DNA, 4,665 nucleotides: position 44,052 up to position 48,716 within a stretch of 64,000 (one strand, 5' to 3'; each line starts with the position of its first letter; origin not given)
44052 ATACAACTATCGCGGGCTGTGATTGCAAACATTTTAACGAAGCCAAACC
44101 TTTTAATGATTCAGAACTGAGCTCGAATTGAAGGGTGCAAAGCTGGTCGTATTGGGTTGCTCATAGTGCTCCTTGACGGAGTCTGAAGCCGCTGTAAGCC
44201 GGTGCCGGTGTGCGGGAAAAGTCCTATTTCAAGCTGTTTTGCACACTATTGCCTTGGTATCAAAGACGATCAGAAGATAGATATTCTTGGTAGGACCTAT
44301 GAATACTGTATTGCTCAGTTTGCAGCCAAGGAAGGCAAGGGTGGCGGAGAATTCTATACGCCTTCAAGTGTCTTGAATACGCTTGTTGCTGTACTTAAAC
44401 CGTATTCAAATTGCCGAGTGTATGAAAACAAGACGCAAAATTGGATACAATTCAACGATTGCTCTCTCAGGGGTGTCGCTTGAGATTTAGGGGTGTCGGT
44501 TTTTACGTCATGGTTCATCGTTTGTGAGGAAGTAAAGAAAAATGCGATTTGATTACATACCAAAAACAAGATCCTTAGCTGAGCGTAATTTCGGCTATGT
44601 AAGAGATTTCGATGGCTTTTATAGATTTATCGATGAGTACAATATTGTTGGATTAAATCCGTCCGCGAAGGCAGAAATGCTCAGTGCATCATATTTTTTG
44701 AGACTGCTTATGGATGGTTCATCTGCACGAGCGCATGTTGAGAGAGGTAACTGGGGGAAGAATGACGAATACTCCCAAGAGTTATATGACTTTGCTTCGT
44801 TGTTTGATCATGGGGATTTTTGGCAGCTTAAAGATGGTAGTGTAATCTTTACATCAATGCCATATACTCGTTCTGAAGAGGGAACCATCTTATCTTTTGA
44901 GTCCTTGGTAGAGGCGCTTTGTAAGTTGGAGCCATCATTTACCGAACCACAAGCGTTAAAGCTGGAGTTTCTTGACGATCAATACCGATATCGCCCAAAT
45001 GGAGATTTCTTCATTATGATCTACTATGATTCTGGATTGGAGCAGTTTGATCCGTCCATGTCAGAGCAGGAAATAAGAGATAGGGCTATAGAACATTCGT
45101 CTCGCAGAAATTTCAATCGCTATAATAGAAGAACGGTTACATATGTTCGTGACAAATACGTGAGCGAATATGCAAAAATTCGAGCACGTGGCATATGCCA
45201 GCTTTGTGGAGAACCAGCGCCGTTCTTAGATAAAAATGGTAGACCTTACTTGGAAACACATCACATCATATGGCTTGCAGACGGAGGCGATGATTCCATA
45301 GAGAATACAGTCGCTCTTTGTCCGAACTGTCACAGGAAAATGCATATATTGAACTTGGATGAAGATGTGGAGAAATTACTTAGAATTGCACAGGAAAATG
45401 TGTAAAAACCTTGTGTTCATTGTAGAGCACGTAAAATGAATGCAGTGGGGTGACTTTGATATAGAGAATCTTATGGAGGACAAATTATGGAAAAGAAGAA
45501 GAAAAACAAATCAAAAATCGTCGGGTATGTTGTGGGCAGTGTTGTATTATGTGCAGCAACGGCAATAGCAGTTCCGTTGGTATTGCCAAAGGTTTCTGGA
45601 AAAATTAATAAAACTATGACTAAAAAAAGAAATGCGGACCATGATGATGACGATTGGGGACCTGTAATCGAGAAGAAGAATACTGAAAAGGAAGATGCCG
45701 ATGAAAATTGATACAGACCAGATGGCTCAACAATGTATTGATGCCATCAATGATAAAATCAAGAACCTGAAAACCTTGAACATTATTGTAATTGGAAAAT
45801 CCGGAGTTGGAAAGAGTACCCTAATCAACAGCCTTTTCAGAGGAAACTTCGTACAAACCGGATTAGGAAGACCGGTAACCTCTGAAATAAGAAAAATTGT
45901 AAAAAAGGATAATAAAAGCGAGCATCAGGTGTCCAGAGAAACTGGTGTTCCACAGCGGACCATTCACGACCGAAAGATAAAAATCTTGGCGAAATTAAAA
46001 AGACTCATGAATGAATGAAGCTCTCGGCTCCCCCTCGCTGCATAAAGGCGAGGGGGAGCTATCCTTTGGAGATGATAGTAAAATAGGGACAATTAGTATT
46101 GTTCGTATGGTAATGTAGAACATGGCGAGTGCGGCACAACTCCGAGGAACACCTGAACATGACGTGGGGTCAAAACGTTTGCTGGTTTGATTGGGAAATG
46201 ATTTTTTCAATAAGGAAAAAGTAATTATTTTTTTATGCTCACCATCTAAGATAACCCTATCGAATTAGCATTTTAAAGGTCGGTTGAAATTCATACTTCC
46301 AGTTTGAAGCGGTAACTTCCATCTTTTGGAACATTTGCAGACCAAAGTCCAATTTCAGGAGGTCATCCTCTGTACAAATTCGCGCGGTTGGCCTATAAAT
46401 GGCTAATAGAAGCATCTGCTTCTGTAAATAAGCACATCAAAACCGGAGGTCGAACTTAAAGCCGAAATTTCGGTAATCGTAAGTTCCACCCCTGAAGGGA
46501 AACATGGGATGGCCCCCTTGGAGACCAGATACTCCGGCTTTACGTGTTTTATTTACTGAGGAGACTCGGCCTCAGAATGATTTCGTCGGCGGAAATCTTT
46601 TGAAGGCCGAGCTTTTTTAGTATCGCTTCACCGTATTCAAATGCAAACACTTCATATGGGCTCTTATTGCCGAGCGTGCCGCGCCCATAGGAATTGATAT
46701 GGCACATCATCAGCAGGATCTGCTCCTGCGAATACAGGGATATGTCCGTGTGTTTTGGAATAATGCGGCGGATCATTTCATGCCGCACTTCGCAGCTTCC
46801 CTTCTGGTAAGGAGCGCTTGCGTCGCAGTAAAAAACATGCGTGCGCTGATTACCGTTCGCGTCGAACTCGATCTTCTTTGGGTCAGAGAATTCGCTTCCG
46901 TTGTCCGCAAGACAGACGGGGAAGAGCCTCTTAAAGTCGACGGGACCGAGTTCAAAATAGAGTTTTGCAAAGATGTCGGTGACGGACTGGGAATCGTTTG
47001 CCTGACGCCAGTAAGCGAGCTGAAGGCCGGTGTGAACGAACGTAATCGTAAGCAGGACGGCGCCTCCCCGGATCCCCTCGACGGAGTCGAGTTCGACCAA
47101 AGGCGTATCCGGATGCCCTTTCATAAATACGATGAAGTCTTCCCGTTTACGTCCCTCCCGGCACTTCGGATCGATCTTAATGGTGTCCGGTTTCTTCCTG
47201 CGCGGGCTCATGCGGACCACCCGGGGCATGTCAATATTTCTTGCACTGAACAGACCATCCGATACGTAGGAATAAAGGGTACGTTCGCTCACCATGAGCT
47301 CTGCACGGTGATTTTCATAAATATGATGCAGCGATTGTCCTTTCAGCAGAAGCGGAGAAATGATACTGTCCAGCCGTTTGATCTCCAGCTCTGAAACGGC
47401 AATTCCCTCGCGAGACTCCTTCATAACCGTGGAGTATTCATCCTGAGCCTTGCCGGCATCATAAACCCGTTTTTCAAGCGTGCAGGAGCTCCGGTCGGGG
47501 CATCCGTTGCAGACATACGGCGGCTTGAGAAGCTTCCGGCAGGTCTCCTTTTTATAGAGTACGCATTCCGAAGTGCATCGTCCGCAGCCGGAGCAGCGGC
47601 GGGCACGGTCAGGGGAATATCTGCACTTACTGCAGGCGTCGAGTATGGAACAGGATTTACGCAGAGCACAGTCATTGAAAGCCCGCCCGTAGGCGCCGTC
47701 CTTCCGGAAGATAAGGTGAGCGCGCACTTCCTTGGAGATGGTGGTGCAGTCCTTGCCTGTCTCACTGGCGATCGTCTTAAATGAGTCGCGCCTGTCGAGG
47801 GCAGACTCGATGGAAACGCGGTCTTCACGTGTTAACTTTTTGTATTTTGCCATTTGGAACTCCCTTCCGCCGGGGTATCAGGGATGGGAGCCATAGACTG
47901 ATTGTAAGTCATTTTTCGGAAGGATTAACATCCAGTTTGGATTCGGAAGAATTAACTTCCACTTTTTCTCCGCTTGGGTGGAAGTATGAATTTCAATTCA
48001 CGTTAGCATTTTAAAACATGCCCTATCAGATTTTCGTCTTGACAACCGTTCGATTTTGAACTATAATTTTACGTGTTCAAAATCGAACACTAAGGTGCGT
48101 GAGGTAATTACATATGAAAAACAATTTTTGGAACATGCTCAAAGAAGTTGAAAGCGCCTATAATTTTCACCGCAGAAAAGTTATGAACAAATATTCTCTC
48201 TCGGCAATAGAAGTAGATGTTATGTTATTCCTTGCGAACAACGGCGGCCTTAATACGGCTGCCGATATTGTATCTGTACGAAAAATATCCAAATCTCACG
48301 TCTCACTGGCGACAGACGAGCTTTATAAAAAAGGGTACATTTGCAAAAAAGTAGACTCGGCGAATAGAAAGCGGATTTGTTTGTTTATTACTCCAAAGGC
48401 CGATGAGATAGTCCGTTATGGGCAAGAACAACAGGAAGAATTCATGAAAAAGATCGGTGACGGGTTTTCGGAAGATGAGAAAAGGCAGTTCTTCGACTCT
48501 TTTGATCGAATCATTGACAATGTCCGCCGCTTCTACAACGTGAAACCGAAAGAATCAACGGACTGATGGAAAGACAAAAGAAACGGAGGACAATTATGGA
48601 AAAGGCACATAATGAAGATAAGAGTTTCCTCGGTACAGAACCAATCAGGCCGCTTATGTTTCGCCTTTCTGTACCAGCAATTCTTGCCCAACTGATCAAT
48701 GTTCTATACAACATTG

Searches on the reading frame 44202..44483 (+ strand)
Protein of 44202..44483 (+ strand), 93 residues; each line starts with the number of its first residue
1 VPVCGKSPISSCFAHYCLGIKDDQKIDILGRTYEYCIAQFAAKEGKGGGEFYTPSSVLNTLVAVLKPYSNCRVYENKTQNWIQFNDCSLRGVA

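Call 59: search_protein_families(library=pfam, proteins=[window:44202-44483:+], max_evalue=0.001)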
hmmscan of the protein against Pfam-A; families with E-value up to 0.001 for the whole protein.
window:44202-44483:+ (93 aa): 1 family
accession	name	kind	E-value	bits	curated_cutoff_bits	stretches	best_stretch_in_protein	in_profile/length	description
PF02384.22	N6_Mtase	-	3.1e-13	50.2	20.4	1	25-75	2-52/311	N-6 DNA Methylase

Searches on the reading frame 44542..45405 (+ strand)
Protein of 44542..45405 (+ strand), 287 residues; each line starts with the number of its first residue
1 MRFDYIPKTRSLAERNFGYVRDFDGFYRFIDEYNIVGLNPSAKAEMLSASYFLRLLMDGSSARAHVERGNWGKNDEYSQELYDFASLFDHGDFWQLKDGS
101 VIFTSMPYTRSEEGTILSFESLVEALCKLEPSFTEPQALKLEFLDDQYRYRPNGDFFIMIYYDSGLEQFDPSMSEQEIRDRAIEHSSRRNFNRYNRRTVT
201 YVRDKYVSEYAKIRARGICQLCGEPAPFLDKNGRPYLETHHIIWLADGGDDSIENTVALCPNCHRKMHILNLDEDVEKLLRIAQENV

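Call 3: search_protein_families(library=pfam, proteins=[window:44542-45405:+], max_evalue=0.01)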
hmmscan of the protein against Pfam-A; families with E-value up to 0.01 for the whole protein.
window:44542-45405:+ (287 aa): 4 families
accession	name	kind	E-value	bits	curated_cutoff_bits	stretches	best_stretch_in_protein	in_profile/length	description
PF01844.29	HNH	-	1.6e-11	44.6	21.4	1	219-268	1-45/47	HNH endonuclease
PF13391.12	HNH_2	-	2.9e-05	24.3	21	1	219-265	1-56/66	HNH endonuclease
PF23382.1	DUF7097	-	7.1e-05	23.2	27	1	207-268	67-136/175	Family of unknown function (DUF7097)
PF14279.12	HNH_5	-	8e-05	22.9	27.5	1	219-268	1-44/56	HNH endonuclease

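Call 4: search_protein_families(library=padloc, proteins=[window:44542-45405:+], max_evalue=0.001)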
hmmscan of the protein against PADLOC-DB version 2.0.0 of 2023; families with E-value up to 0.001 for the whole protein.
window:44542-45405:+ (287 aa): 3 families
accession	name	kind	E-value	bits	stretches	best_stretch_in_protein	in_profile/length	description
PDLC03656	mREase_IV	-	1.6e-22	78.6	1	193-272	181-260/277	Type IV methyl-directed restriction enzyme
PDLC03662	mREase_IV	-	1.7e-07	28.1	1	142-265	410-532/560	Type IV methyl-directed restriction enzyme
PDLC03514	REase_II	-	1.9e-06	25.4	1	195-279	270-352/386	Type II restriction enzyme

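Call 5: search_protein_families(library=ncbifam, proteins=[window:44542-45405:+], max_evalue=0.001)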
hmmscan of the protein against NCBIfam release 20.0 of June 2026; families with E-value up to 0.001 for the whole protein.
window:44542-45405:+ (287 aa): 1 family
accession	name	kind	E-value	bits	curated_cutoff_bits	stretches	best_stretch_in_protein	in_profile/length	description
NF040563.1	guided_IscB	equivalog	3.5e-07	29.6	175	1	206-278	182-246/314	RNA-guided endonuclease IscB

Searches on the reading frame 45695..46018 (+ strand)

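Call 59: search_protein_families(library=pfam, proteins=[window:45695-46018:+], max_evalue=0.001)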
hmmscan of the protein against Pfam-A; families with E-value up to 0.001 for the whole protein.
window:45695-46018:+ (107 aa): 7 families
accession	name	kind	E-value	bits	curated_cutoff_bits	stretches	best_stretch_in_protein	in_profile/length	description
PF00735.24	Septin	-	2.6e-07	30.6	26.2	1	27-76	4-43/280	Septin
PF03193.22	RsgA_GTPase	-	3.9e-07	30.5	30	1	9-54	91-133/174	RsgA GTPase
PF00350.29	Dynamin_N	-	1e-06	29.3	27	1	30-90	1-60/168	Dynamin family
PF01926.29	MMR_HSR1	-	5.1e-05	23.8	21.9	1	30-68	2-39/113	50S ribosome-binding GTPase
PF05049.19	IIGP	-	9.5e-05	22.1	24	1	12-47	18-55/375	Interferon-inducible GTPase (IIGP)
PF04548.22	AIG1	-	0.00012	22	27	1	28-73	1-47/212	AIG1 family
PF13191.12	AAA_16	-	0.00073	20.5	32.6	1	27-49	24-46/167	AAA ATPase domain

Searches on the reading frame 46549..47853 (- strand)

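Call 59: search_protein_families(library=pfam, proteins=[window:46549-47853:-], max_evalue=0.001)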
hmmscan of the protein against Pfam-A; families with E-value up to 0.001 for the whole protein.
window:46549-47853:- (434 aa): 1 family
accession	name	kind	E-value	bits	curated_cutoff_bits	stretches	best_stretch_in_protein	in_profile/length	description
PF13936.12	HTH_38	-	1.1e-09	38.3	27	1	3-44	1-42/44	Helix-turn-helix domain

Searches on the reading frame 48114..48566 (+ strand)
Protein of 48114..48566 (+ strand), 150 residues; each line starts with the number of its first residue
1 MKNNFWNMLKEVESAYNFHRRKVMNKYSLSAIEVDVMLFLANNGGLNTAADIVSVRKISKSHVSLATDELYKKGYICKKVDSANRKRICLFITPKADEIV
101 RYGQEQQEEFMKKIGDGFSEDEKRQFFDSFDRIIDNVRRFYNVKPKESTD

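Call 59: search_protein_families(library=pfam, proteins=[window:48114-48566:+], max_evalue=0.001)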
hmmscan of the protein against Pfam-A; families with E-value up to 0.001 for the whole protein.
window:48114-48566:+ (150 aa): 3 families
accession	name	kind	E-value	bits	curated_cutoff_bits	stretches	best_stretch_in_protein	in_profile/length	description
PF12802.13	MarR_2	-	2.9e-08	34.2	27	1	29-87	3-60/61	MarR family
PF13463.12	HTH_27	-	8.5e-06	26.4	22.2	1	29-96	1-68/68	Winged helix DNA-binding domain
PF01047.28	MarR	-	2.9e-05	24.3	24.6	1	32-87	4-58/59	MarR family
